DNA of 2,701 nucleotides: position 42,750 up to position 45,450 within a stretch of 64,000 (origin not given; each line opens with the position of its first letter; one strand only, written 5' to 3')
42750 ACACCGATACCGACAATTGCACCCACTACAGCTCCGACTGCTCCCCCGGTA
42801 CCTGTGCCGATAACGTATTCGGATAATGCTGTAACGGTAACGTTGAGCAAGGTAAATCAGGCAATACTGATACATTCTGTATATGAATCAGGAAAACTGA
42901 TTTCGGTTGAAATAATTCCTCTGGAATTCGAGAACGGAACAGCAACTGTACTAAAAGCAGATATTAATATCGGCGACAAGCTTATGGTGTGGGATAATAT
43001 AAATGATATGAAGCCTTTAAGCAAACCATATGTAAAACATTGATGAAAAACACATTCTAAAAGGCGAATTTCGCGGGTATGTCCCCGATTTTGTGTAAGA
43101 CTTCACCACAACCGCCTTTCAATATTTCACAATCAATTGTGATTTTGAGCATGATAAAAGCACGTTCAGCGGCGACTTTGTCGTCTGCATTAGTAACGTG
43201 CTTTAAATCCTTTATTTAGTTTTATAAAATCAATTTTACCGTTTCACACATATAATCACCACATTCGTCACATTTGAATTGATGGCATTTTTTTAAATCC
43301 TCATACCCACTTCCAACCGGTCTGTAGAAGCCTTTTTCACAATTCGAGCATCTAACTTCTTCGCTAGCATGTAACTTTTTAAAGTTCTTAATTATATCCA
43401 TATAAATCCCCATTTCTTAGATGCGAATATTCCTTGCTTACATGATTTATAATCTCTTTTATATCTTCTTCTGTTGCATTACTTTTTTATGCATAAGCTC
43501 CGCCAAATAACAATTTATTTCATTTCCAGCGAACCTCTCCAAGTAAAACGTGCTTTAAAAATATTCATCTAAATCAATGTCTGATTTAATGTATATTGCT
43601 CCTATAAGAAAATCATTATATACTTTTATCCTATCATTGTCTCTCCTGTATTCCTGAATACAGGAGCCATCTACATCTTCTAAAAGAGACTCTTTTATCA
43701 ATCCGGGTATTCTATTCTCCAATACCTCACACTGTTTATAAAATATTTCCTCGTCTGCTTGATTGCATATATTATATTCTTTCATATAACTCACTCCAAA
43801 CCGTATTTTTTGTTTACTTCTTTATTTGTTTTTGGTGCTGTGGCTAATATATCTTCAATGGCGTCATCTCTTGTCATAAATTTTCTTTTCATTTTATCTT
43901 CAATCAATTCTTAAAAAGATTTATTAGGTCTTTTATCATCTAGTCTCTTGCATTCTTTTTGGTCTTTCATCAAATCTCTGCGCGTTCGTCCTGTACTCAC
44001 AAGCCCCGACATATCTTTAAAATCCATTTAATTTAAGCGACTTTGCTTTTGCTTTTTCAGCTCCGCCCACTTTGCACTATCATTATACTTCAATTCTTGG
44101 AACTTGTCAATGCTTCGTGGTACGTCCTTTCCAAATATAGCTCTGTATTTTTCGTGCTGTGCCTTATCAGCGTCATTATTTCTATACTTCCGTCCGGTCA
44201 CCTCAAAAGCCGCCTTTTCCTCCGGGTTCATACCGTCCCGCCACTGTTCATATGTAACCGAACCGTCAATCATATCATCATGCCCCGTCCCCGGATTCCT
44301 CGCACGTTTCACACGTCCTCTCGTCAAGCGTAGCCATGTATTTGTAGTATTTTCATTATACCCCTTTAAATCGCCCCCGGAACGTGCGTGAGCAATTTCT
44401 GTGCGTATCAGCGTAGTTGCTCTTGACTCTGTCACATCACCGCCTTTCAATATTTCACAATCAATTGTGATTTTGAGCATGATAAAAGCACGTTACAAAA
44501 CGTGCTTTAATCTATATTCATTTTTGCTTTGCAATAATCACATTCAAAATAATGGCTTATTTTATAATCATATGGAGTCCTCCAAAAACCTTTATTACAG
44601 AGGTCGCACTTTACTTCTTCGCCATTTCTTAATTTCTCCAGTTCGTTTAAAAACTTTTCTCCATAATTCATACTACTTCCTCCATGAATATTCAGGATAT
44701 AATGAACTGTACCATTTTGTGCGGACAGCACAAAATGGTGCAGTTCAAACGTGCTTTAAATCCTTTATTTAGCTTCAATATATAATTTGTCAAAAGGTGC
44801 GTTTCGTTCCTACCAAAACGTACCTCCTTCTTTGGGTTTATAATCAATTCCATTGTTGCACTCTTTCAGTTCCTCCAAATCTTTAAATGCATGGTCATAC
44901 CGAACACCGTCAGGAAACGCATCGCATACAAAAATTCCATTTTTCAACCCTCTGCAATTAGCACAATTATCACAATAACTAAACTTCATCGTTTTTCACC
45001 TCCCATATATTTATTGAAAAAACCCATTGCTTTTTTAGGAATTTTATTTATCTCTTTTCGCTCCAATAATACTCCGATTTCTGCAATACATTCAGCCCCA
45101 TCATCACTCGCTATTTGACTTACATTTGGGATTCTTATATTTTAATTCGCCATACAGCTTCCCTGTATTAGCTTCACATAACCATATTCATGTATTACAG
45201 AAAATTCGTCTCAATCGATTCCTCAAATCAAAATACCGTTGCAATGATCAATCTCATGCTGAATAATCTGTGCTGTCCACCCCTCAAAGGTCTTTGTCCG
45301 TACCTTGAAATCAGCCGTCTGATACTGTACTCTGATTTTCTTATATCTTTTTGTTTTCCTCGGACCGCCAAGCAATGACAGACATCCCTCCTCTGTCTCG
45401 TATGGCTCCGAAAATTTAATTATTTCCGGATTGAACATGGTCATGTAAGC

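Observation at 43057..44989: Tandemly duplicated two-gene module (CxxC zinc-ribbon protein plus Mu-F/gp7-like domain protein) with a conserved inverted-repeat hairpin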

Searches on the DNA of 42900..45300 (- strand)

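Call 68: search_rna_families(source=window, start=42900, end=45300, threshold=evalue, max_evalue=1)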
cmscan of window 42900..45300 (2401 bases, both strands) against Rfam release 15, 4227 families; matches with E-value up to 1: 2.
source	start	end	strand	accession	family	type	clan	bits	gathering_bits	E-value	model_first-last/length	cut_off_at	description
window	44703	44747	-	RF03638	mir-1537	Gene; miRNA;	-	25.7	63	0.03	1-61/61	no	mir-1537 microRNA precursor family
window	44735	44812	-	RF03428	mir-6134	Gene; miRNA;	-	20.4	109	0.75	1-87/87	no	mir-6134 microRNA precursor family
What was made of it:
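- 44703..44747 (-): I1: 20-bp arms, 95% complementary inverted repeat at the cassette 1/2 junction. Origin unexplained; possibly a fold-back junction scar. Its only Rfam matches are sub-threshold miRNA models (call 68).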

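Call 69: search_rna_families(source=L004, start=400, end=6500, threshold=evalue, max_evalue=1)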
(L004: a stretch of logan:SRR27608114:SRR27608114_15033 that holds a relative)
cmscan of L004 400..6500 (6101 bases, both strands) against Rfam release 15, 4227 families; matches with E-value up to 1: 0.
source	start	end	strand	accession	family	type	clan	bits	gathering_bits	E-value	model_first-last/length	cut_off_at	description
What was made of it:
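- Tried and rejected: Searches on the patch and on L004 gave only sub-threshold miRNA noise on the I1 palindrome (calls 68, 69).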

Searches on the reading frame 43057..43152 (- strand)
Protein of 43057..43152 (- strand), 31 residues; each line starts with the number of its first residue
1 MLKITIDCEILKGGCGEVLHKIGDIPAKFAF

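Call 4: search_protein_families(library=pfam, max_evalue=1, proteins=[window:43057-43152:-])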
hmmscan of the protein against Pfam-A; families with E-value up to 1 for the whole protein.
window:43057-43152:- (31 aa): 0 families

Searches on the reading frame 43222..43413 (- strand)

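Call 4: search_protein_families(library=pfam, max_evalue=1, proteins=[window:43222-43401:-])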
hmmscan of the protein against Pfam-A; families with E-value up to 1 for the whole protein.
window:43222-43401:- (59 aa): 4 families
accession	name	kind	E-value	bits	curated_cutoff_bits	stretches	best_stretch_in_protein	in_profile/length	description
PF07699.19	Ephrin_rec_like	-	0.0025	18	23.1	1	13-51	6-35/48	Tyrosine-protein kinase ephrin type A/B receptor-like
PF01667.23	Ribosomal_S27e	-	0.04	14.1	24.5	0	11-30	22-41/55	Ribosomal protein S27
PF25497.1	COR-B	-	0.14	12.4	27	1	3-52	83-130/145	C-terminal of Roc, COR-B domain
PF02591.20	Zn_ribbon_9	-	0.21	12.2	29.1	0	33-48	14-30/33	C4-type zinc ribbon domain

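Call 6: search_protein_families(library=phrogs, max_evalue=0.1, proteins=[window:43222-43401:-])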
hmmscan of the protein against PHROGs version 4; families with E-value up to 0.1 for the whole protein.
window:43222-43401:- (59 aa): 0 families

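Call 40: search_protein_families(library=pfam, max_evalue=0.01, proteins=[L004:4323-5984:+])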
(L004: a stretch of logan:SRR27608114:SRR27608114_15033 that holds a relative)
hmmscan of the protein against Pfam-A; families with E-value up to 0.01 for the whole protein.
L004:4323-5984:+ (553 aa): 1 family
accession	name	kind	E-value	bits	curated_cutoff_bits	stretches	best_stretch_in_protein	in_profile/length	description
PF04233.19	Phage_Mu_F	-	5.1e-19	69.5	29.6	1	206-306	7-111/112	Phage Mu protein F like protein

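Call 72: search_protein_families(library=pfam, max_evalue=1, proteins=[L004:5340-5984:+])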
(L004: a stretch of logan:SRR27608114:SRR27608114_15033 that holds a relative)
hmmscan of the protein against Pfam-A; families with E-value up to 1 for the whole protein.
L004:5340-5984:+ (214 aa): 3 families
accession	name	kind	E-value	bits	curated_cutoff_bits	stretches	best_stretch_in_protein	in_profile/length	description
PF20553.4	Methyltransf_35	-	0.0065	16.3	27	1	92-203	128-242/309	Putative O-methyltransferase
PF00594.26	Gla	-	0.041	14.5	27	1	180-209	12-41/41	Vitamin K-dependent carboxylation/gamma-carboxyglutamic (GLA) domain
PF06152.16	Phage_min_cap2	-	0.071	12.5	26.3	1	54-180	67-187/366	Phage minor capsid protein 2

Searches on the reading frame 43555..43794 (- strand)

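Call 4: search_protein_families(library=pfam, max_evalue=1, proteins=[window:43555-43785:-])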
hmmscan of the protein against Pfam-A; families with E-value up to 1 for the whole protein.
window:43555-43785:- (76 aa): 1 family
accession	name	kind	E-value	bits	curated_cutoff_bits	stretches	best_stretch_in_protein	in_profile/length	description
PF08785.16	Ku_PK_bind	-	0.076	13.6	25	1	7-60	11-70/120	Ku C terminal domain like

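Call 6: search_protein_families(library=phrogs, max_evalue=0.1, proteins=[window:43555-43785:-])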
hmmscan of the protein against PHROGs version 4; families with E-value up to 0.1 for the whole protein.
window:43555-43785:- (76 aa): 0 families

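Call 40: search_protein_families(library=pfam, max_evalue=0.01, proteins=[L004:4323-5984:+])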
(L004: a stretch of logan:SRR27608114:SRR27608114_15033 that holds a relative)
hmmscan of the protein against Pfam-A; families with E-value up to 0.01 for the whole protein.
L004:4323-5984:+ (553 aa): 1 family
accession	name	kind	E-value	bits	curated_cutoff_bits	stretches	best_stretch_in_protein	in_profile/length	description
PF04233.19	Phage_Mu_F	-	5.1e-19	69.5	29.6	1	206-306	7-111/112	Phage Mu protein F like protein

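Call 72: search_protein_families(library=pfam, max_evalue=1, proteins=[L004:5340-5984:+])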
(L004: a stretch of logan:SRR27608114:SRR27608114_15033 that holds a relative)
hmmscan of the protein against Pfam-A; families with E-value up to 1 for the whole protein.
L004:5340-5984:+ (214 aa): 3 families
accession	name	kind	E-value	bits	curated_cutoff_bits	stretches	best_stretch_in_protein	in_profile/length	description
PF20553.4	Methyltransf_35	-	0.0065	16.3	27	1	92-203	128-242/309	Putative O-methyltransferase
PF00594.26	Gla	-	0.041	14.5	27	1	180-209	12-41/41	Vitamin K-dependent carboxylation/gamma-carboxyglutamic (GLA) domain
PF06152.16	Phage_min_cap2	-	0.071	12.5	26.3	1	54-180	67-187/366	Phage minor capsid protein 2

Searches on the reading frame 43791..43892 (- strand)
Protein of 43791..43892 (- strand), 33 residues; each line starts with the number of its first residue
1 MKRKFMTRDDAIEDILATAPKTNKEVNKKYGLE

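Call 4: search_protein_families(library=pfam, max_evalue=1, proteins=[window:43791-43892:-])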
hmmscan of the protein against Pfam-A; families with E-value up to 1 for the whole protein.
window:43791-43892:- (33 aa): 1 family
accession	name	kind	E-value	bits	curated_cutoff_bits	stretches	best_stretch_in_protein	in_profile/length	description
PF23434.1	DUF7120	-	0.019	15.4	27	1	4-24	24-44/70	Family of unknown function (DUF7120)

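Call 6: search_protein_families(library=phrogs, max_evalue=0.1, proteins=[window:43791-43892:-])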
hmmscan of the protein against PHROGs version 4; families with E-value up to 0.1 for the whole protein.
window:43791-43892:- (33 aa): 1 family
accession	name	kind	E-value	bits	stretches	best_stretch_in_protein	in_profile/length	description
phrog_17631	-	unknown function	0.041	14.9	1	2-23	31-52/59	-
